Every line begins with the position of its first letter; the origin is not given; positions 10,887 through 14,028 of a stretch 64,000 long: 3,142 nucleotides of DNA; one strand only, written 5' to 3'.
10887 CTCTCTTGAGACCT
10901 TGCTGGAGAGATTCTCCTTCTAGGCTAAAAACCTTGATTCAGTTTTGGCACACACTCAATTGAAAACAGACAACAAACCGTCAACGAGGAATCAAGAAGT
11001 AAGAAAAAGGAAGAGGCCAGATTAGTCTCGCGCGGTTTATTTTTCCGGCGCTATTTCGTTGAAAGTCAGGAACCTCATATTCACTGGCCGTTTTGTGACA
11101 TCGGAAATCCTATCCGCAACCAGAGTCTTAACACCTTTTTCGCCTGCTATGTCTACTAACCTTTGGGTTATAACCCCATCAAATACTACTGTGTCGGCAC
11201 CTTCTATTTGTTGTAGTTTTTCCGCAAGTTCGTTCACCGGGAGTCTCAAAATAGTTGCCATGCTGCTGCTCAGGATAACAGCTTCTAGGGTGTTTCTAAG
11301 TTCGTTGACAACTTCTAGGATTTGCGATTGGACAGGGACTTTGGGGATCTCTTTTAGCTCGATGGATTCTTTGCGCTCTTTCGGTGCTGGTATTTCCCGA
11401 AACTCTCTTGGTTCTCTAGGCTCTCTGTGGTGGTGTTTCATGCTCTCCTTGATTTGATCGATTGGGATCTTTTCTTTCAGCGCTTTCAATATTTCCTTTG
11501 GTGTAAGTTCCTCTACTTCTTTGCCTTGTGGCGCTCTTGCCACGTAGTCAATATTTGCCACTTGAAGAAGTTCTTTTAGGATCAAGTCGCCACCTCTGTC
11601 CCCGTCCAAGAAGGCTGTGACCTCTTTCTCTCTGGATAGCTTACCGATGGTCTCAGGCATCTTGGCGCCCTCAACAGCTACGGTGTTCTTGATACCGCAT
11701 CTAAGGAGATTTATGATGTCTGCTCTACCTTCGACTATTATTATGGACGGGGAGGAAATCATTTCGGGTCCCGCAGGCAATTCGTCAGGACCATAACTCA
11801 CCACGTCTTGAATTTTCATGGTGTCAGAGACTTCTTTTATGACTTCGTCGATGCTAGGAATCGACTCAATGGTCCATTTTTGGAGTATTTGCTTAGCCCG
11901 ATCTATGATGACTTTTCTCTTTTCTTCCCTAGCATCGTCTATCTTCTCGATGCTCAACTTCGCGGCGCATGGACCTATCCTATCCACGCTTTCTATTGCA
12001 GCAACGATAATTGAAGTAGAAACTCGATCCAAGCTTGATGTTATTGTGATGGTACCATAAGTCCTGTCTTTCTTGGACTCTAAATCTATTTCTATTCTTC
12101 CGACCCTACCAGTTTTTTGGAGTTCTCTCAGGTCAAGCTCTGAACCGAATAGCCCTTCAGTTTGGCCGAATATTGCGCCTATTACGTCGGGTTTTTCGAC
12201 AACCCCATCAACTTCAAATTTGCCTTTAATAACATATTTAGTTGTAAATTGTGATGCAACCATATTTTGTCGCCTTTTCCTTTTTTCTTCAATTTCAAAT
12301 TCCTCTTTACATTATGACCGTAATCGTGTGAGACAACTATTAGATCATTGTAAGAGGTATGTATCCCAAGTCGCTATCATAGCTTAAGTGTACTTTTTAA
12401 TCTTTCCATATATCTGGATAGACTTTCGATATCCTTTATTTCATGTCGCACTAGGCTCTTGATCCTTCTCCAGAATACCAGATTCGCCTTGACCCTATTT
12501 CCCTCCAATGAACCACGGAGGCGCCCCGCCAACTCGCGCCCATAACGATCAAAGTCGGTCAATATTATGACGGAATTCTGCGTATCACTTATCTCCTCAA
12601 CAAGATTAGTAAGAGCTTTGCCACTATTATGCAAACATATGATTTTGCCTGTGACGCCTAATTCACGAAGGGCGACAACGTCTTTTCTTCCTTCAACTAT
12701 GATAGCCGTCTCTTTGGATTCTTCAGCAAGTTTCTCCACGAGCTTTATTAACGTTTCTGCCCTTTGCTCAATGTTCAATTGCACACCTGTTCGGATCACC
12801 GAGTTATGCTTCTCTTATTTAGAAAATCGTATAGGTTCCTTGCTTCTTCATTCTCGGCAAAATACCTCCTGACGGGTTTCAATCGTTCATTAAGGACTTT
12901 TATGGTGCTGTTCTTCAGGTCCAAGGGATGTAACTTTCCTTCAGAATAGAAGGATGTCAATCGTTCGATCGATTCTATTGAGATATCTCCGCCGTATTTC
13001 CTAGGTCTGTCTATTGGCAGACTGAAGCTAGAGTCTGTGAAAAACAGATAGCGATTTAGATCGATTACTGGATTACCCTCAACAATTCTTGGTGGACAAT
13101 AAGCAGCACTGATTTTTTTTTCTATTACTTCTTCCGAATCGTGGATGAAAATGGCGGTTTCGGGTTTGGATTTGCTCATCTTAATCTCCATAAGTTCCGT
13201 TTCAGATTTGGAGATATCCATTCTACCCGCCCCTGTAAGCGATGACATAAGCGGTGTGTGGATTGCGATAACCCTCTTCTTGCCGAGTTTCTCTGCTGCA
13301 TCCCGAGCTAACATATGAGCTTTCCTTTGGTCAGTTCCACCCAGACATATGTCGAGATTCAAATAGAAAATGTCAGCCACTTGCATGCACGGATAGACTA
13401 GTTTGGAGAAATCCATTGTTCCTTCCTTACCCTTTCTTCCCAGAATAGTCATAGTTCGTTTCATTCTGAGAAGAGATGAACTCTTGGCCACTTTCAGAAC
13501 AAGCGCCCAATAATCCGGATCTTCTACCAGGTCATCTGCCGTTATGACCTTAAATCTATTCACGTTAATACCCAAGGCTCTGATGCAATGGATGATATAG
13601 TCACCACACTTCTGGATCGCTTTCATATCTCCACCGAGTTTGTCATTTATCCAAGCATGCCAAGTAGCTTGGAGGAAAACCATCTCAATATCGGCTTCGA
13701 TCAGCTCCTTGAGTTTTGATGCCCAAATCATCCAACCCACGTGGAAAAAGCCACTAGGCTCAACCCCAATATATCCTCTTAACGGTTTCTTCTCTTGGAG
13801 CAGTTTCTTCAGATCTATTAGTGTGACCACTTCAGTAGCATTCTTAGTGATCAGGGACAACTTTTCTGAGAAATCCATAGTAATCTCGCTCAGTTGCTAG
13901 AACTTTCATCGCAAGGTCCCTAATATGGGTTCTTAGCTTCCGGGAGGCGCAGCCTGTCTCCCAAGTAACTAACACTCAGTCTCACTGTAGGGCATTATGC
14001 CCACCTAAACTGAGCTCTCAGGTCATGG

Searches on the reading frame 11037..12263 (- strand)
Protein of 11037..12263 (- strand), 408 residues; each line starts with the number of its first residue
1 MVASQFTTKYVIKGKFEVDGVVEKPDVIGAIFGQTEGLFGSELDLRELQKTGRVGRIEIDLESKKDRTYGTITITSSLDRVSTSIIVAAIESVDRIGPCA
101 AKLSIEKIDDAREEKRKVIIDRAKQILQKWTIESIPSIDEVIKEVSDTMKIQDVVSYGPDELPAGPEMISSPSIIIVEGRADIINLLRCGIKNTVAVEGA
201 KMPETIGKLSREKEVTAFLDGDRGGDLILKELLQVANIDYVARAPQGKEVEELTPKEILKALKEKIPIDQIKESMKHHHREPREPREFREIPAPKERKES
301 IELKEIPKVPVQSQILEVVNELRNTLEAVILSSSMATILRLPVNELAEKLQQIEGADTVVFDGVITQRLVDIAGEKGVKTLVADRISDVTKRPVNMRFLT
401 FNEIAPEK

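Call 30: search_protein_families(library=pfam, max_evalue=0.00001, proteins=[window:11037-12263:-])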
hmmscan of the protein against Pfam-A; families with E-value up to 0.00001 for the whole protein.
window:11037-12263:- (408 aa): 3 families
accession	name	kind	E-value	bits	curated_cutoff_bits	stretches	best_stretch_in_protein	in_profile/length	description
PF13662.12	Toprim_4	-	8.7e-11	42.3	25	1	174-234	3-72/85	Toprim domain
PF01751.28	Toprim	-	2.6e-07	31.2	23.1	1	174-252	2-95/96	Toprim domain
PF13155.12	Toprim_2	-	1.6e-06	28.8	22.1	1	175-252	1-86/88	Toprim-like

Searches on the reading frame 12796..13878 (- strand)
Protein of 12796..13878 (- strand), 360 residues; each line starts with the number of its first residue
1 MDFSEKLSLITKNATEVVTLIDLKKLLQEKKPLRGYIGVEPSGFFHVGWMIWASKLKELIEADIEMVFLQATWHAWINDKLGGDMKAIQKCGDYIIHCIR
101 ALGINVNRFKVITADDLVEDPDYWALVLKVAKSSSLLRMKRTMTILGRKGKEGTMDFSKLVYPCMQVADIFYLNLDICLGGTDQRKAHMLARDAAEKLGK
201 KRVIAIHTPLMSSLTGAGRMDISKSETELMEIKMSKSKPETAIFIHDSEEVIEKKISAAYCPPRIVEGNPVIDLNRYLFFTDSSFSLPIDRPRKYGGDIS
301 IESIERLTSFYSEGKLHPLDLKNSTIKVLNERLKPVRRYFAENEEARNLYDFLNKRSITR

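Call 30: search_protein_families(library=pfam, max_evalue=0.00001, proteins=[window:12796-13878:-])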
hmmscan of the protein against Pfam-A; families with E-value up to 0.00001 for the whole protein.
window:12796-13878:- (360 aa): 1 family
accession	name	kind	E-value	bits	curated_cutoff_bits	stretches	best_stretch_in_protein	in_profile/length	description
PF00579.31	tRNA-synt_1b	-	6.7e-44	150.8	21.1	1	30-334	3-292/292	tRNA synthetases class I (W and Y)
